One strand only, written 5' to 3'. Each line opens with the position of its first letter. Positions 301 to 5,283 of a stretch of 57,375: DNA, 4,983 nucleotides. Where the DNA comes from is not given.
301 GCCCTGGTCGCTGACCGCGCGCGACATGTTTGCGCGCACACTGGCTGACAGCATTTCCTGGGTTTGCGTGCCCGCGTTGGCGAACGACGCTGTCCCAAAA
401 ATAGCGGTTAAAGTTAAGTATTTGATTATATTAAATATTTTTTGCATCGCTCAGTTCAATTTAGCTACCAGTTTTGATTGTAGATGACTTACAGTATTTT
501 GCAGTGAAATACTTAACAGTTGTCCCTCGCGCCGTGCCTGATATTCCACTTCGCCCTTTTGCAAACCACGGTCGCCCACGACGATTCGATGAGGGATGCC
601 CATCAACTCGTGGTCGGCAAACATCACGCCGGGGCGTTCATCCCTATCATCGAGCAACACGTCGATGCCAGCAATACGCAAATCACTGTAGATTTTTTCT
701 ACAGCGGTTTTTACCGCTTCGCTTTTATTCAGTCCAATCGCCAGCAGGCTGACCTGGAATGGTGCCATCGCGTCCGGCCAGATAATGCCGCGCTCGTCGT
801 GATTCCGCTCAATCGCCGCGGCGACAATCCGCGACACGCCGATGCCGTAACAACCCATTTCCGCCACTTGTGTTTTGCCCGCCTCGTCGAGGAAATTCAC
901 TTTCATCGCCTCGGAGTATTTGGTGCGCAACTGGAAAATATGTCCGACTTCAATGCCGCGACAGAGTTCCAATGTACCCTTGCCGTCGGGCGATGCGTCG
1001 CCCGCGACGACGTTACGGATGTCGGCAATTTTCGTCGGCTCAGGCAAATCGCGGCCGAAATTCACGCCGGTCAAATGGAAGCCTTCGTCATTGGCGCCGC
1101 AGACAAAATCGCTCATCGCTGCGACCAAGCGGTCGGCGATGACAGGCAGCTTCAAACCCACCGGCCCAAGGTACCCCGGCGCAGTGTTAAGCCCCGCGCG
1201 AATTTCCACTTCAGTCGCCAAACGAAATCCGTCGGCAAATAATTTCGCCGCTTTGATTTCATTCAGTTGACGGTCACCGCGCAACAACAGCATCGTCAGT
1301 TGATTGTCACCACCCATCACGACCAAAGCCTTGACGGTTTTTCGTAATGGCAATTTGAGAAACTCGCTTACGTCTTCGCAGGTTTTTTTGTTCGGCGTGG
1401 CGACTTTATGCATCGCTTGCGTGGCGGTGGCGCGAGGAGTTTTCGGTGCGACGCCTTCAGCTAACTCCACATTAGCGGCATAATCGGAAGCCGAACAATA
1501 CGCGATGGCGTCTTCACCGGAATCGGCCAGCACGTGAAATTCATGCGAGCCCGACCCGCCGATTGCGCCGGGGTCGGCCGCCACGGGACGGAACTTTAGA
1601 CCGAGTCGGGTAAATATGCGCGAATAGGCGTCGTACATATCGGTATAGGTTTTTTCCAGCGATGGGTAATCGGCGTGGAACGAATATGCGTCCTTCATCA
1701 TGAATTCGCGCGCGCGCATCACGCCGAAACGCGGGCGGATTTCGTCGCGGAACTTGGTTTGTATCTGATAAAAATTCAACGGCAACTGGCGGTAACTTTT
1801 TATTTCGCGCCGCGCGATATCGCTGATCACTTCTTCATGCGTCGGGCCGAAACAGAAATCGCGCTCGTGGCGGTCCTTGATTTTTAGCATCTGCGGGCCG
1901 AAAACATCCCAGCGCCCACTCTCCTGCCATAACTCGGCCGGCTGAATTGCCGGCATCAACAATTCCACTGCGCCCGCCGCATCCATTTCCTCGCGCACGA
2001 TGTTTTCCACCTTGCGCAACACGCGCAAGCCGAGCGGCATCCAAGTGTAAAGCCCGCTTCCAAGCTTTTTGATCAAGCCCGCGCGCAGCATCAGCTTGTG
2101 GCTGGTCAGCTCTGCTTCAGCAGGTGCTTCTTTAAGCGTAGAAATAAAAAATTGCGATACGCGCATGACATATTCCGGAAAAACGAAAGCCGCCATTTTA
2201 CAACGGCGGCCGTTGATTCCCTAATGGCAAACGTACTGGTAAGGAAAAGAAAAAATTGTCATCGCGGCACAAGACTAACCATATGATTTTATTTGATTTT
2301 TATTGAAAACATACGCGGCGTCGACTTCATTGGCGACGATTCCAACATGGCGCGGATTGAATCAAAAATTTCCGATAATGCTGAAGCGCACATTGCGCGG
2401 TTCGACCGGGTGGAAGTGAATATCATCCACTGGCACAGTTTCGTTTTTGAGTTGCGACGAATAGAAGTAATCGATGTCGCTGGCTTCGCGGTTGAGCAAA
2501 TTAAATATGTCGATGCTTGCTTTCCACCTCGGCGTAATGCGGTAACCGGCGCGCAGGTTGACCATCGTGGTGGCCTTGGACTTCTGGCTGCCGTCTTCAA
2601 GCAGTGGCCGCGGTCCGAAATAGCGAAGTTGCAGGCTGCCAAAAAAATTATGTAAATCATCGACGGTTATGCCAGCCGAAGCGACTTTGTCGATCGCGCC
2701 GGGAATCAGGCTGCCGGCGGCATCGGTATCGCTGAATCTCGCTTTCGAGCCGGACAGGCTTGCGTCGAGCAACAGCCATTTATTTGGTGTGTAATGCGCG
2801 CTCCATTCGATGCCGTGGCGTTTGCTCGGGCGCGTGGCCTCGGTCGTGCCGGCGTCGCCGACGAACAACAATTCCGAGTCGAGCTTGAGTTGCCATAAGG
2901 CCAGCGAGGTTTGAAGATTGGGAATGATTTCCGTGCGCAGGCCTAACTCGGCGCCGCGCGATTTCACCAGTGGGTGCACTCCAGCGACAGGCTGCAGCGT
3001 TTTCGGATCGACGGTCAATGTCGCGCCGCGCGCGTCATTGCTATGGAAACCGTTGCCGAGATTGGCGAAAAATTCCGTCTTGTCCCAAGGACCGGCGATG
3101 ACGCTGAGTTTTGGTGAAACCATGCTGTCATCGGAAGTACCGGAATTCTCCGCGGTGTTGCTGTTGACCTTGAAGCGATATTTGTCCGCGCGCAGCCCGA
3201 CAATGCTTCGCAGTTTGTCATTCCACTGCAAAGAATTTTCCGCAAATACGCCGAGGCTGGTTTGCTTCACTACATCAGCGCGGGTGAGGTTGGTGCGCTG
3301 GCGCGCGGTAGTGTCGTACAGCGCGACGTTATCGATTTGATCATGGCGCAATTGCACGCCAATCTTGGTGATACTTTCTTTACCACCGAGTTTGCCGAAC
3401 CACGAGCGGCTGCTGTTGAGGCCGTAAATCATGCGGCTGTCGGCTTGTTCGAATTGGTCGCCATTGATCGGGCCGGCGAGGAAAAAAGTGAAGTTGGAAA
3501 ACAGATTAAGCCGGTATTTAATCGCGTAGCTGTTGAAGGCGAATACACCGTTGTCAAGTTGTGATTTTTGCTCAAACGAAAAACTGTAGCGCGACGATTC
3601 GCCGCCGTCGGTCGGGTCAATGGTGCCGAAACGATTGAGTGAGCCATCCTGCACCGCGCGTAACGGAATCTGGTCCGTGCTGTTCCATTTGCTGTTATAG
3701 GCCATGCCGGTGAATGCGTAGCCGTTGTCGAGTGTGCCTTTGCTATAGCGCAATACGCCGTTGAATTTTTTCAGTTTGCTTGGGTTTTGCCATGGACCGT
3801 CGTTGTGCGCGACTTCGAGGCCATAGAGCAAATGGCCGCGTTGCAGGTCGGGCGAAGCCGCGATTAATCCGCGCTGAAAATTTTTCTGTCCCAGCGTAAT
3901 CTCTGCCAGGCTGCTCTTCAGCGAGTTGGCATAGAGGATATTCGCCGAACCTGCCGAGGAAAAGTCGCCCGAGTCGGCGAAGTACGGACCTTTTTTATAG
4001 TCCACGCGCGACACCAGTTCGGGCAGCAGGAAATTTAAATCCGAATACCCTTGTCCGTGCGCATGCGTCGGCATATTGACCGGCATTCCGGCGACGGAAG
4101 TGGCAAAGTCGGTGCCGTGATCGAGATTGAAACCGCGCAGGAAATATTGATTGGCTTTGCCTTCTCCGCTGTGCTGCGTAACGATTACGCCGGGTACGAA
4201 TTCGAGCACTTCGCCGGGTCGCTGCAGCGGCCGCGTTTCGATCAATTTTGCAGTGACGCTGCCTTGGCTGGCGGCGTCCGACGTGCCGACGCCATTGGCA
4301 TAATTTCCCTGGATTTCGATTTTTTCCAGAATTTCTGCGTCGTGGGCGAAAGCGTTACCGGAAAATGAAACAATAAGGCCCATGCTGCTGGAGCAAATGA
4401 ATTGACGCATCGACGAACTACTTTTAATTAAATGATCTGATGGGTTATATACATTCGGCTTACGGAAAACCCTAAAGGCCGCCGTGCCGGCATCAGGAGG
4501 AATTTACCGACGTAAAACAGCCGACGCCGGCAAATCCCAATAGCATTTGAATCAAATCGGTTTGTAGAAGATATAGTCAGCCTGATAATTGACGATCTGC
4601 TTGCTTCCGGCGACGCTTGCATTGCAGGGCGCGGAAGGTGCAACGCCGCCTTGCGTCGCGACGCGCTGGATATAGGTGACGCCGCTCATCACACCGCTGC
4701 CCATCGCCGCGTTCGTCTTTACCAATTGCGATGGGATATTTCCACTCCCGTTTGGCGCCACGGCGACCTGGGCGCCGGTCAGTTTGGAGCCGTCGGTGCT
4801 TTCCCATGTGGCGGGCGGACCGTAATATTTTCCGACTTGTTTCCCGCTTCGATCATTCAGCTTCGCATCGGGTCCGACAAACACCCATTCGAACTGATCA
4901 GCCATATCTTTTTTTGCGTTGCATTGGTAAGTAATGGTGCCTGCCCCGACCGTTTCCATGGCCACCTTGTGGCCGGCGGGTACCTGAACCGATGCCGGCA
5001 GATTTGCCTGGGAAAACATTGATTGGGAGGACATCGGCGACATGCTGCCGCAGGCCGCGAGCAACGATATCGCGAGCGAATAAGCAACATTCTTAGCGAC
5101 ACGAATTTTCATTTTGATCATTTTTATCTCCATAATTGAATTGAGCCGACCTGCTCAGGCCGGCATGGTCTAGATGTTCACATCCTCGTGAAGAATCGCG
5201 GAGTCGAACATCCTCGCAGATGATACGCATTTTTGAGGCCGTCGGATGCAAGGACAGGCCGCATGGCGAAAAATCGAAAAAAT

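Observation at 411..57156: Dispersed AT-rich 24-30 nt repeat family at gene junctions, built around an IHF-type core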

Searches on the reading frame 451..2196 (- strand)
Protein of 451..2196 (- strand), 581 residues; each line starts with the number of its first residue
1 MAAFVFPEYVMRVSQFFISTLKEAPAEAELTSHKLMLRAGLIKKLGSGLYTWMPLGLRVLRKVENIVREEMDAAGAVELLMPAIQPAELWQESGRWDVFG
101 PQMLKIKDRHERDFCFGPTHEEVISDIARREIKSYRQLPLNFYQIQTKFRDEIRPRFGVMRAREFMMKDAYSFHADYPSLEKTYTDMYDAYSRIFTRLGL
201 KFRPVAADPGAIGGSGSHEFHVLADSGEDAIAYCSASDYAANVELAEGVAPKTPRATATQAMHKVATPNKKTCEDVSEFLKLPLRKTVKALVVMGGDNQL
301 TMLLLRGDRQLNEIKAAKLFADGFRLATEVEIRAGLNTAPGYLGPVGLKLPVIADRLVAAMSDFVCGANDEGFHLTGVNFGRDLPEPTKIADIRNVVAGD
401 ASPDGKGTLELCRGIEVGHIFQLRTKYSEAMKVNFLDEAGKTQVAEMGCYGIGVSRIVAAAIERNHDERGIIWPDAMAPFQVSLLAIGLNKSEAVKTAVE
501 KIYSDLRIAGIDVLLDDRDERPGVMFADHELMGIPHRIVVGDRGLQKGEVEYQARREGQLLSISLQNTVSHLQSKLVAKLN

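Call 9: search_protein_families(library=pfam, proteins=[window:451-2196:-])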
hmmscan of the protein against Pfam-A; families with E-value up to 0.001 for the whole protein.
window:451-2196:- (581 aa): 3 families
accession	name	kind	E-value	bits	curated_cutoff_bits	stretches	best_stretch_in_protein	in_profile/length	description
PF00587.30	tRNA-synt_2b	-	3.6e-33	115.6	29.3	1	105-465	2-179/179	tRNA synthetase class II core domain (G, H, P, S and T)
PF04073.20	tRNA_edit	-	5.7e-23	81.8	25.5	1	267-379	1-117/123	Aminoacyl-tRNA editing domain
PF03129.25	HGTP_anticodon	-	5.3e-18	65.4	21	1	486-574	6-93/94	Anticodon binding domain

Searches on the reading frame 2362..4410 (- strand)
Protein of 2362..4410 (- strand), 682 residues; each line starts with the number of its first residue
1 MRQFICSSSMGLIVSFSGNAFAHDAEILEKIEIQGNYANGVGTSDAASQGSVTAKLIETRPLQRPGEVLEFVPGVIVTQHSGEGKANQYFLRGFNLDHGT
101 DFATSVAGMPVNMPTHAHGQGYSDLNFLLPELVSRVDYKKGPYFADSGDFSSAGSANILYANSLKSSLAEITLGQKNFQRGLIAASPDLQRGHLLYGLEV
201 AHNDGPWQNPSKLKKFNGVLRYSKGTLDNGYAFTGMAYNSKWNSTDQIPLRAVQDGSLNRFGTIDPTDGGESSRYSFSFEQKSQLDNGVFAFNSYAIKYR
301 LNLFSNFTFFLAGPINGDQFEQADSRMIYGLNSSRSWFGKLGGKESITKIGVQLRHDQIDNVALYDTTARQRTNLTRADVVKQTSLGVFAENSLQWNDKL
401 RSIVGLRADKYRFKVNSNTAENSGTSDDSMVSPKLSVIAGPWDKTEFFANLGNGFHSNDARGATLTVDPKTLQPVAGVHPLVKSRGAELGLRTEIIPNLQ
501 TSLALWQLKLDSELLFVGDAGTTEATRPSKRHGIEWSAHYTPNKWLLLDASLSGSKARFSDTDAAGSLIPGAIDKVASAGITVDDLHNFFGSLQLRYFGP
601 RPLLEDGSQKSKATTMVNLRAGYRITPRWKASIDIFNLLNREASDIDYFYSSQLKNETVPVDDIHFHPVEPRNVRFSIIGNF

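Call 9: search_protein_families(library=pfam, proteins=[window:2362-4410:-])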
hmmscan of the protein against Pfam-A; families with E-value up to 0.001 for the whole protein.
window:2362-4410:- (682 aa): 2 families
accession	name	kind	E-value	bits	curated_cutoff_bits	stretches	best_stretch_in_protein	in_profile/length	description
PF00593.30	TonB_dep_Rec_b-barrel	-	3e-29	103.6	27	1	222-638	21-436/436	TonB dependent receptor-like, beta-barrel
PF07715.20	Plug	-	3.5e-14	53.6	23.9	1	48-154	8-106/107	TonB-dependent Receptor Plug Domain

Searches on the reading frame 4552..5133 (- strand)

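Call 9: search_protein_families(library=pfam, proteins=[window:4552-5133:-])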
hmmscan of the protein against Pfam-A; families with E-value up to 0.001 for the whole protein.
window:4552-5133:- (193 aa): 1 family
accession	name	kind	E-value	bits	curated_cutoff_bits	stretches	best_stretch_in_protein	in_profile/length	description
PF11937.13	DUF3455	-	6.7e-34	118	25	1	52-191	1-157/157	Protein of unknown function (DUF3455)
